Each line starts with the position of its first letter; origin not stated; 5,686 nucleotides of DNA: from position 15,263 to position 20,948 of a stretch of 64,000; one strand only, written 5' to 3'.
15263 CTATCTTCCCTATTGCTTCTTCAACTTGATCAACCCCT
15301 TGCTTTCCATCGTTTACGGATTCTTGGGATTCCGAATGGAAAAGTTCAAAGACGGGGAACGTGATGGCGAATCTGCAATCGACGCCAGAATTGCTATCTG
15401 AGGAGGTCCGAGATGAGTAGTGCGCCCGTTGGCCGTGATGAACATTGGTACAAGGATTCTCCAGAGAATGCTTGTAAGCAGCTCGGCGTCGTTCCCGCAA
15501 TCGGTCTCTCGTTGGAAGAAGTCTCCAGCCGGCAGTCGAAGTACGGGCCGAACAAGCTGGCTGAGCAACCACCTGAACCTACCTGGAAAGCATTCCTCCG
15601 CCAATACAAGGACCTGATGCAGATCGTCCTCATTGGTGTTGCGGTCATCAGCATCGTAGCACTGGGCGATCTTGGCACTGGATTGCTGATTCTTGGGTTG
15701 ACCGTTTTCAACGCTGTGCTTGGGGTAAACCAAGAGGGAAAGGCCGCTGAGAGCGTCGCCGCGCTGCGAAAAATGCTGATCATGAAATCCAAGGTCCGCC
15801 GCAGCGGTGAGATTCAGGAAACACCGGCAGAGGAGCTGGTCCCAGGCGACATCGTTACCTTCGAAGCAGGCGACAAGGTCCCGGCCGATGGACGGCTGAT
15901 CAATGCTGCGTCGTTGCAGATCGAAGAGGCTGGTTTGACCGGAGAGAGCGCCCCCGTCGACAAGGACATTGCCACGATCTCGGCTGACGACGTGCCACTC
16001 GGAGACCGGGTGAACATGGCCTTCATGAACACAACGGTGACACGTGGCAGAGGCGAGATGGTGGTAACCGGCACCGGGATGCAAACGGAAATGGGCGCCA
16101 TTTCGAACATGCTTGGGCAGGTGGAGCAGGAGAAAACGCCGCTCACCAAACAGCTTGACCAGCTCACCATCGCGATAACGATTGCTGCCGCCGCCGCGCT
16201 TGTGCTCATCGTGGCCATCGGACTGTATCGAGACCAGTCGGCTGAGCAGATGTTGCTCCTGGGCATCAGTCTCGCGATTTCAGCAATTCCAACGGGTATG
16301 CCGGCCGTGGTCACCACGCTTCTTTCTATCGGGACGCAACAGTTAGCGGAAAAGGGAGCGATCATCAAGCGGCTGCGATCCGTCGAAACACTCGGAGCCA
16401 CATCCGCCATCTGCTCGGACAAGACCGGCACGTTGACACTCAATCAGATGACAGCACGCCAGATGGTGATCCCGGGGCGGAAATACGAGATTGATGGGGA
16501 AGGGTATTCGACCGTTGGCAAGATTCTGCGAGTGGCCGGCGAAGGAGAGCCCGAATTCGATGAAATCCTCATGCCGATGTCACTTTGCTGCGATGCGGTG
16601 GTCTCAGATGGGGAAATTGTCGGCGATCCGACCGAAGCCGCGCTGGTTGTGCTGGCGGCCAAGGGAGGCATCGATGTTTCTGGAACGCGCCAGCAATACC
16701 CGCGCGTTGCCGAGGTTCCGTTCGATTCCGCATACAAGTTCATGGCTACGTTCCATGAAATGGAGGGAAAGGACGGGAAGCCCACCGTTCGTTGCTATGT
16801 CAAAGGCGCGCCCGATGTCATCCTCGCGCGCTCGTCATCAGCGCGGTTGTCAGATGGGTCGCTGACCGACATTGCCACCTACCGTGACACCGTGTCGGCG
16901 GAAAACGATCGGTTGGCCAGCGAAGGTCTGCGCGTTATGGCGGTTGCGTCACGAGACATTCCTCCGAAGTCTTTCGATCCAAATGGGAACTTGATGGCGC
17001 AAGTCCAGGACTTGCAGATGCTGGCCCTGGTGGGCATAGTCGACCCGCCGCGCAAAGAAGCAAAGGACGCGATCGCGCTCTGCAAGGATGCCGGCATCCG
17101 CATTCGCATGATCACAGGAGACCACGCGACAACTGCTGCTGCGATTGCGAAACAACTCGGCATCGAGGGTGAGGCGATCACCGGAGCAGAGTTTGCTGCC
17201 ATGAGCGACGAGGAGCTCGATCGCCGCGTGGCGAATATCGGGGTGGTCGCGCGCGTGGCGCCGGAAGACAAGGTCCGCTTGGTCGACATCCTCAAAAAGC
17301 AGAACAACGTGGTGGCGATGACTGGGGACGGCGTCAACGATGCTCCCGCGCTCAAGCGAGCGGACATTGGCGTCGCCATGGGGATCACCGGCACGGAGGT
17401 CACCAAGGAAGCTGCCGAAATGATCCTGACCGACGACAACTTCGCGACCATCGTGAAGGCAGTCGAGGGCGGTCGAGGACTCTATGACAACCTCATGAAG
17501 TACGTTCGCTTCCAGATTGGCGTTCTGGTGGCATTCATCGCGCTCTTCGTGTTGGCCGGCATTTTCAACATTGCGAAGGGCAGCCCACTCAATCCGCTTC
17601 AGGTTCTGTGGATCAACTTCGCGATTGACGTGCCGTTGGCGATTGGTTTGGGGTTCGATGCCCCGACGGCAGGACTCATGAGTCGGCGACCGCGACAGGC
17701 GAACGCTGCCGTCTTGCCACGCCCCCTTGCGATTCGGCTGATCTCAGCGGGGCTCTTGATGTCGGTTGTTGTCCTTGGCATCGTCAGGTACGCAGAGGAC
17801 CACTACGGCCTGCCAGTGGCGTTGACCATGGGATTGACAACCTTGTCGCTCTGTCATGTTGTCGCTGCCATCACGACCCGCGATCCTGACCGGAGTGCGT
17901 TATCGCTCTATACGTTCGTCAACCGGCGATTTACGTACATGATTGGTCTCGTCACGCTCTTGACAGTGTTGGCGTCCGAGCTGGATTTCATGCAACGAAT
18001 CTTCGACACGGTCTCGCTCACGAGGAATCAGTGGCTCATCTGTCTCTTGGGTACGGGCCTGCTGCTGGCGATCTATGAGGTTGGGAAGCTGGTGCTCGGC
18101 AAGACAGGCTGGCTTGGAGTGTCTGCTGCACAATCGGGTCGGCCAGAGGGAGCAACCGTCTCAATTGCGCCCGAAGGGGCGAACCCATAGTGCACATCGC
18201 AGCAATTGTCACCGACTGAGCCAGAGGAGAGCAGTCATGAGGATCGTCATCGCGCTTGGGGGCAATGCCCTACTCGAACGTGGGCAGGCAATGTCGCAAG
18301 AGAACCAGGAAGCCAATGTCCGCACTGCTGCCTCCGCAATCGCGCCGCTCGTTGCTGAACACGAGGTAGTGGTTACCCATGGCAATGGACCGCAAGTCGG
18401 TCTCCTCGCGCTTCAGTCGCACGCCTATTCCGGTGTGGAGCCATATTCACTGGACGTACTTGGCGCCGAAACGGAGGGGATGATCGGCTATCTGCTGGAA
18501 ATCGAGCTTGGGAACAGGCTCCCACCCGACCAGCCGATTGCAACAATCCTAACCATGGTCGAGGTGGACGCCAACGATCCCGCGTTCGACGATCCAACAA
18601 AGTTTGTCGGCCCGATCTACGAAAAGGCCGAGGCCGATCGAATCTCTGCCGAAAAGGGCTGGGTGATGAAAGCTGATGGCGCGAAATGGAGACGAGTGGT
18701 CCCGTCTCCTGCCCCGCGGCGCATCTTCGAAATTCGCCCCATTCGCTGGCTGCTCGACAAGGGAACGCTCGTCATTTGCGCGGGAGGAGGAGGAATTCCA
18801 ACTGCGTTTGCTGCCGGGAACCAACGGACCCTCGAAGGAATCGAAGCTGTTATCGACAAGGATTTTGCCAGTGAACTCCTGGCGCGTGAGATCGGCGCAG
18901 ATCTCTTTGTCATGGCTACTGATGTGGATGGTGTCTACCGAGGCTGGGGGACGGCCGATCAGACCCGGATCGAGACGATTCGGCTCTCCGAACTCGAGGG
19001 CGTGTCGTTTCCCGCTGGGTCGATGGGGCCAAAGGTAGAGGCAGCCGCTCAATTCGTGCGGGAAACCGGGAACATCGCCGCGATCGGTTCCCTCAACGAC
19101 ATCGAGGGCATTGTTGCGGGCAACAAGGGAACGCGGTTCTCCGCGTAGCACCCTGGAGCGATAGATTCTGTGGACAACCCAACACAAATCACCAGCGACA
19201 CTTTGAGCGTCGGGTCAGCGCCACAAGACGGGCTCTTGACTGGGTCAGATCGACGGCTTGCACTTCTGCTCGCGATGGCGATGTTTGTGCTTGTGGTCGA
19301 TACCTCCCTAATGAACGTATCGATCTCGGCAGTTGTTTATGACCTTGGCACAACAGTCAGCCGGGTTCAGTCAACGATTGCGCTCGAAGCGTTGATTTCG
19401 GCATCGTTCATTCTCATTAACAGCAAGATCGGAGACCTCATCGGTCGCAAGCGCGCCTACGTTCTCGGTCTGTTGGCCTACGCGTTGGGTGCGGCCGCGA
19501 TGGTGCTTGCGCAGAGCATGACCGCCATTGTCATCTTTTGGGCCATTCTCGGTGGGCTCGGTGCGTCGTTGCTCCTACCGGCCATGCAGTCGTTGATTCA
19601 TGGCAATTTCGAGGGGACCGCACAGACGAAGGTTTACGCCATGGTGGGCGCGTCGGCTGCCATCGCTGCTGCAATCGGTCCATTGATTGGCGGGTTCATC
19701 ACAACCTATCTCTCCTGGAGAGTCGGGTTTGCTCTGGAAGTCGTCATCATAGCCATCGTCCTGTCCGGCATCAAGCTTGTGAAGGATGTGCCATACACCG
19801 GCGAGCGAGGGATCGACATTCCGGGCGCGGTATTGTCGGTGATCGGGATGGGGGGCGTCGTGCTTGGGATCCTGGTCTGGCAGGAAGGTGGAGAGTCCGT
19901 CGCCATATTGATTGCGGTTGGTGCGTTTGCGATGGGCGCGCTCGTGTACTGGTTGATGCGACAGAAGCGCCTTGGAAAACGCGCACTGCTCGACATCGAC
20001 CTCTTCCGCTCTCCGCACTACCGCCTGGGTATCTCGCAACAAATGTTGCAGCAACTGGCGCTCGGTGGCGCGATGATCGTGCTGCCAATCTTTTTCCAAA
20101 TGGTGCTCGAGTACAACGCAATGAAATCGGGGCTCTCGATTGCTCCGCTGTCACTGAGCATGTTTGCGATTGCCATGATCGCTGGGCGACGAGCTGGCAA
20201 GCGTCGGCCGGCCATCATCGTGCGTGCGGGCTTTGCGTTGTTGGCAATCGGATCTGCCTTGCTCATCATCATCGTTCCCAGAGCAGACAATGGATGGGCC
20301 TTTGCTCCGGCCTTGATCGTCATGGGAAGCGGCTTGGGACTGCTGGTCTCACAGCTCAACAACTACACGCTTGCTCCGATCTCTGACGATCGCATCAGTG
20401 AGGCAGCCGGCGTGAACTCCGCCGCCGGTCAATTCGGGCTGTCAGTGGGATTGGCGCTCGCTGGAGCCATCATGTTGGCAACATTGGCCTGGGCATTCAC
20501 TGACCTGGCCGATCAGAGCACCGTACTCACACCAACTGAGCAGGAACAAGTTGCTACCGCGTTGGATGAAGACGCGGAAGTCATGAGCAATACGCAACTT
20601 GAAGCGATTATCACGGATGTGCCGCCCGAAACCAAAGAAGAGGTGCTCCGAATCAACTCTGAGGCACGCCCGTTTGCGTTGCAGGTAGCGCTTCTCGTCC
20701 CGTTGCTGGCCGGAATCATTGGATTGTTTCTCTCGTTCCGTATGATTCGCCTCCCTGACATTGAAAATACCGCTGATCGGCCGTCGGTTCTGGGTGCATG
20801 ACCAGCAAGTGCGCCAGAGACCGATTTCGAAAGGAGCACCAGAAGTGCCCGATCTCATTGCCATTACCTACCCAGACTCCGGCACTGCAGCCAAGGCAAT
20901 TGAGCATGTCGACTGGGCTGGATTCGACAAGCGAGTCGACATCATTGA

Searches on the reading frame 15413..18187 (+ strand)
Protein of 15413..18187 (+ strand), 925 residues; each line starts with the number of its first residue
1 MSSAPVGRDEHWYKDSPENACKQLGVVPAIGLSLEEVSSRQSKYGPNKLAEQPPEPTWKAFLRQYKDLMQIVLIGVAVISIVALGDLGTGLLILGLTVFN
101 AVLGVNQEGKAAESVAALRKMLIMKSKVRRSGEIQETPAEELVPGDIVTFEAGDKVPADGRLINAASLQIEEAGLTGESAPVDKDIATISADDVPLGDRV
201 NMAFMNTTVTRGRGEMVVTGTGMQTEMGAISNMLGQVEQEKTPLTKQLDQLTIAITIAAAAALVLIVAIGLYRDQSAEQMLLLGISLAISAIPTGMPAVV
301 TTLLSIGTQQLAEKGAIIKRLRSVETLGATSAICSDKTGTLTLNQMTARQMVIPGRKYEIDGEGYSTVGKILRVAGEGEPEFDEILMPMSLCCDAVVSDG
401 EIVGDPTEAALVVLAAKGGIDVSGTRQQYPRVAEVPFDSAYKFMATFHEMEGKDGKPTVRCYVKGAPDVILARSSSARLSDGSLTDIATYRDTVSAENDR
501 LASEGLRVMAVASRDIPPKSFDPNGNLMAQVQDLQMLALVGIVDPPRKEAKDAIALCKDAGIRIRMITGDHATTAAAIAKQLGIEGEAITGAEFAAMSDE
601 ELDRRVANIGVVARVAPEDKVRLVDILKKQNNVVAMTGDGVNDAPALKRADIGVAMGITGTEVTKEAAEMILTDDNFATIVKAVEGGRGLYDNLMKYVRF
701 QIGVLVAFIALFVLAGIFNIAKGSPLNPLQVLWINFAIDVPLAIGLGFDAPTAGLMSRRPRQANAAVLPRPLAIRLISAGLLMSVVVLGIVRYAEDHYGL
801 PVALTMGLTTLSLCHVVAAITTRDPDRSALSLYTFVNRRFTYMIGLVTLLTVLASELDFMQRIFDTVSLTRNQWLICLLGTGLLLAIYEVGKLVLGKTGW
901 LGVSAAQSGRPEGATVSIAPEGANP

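Call 44: search_protein_families(library=pfam, proteins=[window:15413-18187:+], max_evalue=0.01)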
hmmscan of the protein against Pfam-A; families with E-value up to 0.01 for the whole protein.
window:15413-18187:+ (925 aa): 7 families
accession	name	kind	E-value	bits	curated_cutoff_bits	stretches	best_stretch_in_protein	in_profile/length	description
PF00122.25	E1-E2_ATPase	-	1.5e-47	161.9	28.1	1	123-314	4-181/181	E1-E2 ATPase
PF00689.26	Cation_ATPase_C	-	6.4e-35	120.9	27.3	1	724-893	2-174/175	Cation transporting ATPase, C-terminus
PF13246.12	Cation_ATPase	-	9.2e-23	80.5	21.7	1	392-476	3-90/91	Cation transport ATPase (P-type)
PF00702.32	Hydrolase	-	1.3e-19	71.8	26.4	1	535-651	86-191/191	haloacid dehalogenase-like hydrolase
PF00690.31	Cation_ATPase_N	-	1.7e-18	66.5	20.4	1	12-80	1-69/69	Cation transporter/ATPase, N-terminus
PF08282.18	Hydrolase_3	-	2.6e-06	27.8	20.9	1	628-683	200-254/255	haloacid dehalogenase-like hydrolase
PF12710.13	HAD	-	0.00012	23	27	1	543-648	86-189/189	haloacid dehalogenase-like hydrolase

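Call 51: list_cluster_members(proteins=[L081:3599-4456:+, L081:4466-5341:+, window:41155-42027:+, window:15413-18187:+, window:28835-30781:-, window:44020-45204:+, window:3951-6680:-, window:19170-20798:+])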
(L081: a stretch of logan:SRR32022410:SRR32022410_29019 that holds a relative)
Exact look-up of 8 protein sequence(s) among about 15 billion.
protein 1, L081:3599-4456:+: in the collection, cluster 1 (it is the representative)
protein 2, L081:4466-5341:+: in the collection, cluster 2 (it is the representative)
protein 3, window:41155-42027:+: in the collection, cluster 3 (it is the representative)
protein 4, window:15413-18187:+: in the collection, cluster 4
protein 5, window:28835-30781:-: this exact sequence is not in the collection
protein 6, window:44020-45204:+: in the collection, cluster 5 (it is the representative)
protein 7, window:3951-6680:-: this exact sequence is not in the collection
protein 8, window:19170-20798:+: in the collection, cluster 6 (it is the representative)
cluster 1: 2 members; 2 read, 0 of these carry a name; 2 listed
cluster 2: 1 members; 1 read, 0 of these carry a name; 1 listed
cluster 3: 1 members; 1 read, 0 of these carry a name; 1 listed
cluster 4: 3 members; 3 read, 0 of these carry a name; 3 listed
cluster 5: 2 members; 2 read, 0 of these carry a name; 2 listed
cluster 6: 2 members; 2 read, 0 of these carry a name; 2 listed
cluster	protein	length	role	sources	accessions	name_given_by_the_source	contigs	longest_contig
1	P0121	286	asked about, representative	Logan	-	-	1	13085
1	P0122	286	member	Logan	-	-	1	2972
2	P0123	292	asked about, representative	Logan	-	-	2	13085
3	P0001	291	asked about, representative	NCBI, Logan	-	-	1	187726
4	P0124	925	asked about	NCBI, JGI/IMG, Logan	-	-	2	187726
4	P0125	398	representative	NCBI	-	-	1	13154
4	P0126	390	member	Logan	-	-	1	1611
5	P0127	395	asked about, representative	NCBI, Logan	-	-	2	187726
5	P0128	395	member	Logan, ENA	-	-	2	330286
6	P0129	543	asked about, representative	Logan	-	-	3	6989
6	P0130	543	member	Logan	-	-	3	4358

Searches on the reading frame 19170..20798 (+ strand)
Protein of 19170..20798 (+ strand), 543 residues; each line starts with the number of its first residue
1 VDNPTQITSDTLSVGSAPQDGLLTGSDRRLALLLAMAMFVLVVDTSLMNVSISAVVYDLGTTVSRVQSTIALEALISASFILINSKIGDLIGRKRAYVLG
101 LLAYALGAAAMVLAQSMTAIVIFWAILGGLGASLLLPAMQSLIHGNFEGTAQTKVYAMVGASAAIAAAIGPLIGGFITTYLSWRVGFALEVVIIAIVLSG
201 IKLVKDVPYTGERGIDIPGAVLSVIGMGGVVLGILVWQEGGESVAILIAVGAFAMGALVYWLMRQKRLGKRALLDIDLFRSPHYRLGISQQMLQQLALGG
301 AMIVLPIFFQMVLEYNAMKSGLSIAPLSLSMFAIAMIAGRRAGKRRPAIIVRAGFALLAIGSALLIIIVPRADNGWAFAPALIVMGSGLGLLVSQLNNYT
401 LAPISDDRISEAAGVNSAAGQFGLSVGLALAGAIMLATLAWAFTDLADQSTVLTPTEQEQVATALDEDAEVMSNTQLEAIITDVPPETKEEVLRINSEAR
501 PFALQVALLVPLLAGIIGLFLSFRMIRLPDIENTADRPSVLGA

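Call 44: search_protein_families(library=pfam, proteins=[window:19170-20798:+], max_evalue=0.01)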
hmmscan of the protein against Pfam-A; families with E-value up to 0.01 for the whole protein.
window:19170-20798:+ (543 aa): 1 family
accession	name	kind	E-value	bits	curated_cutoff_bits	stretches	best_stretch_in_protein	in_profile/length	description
PF07690.21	MFS_1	-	2.2e-35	122.7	33.4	2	34-269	1-233/347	Major Facilitator Superfamily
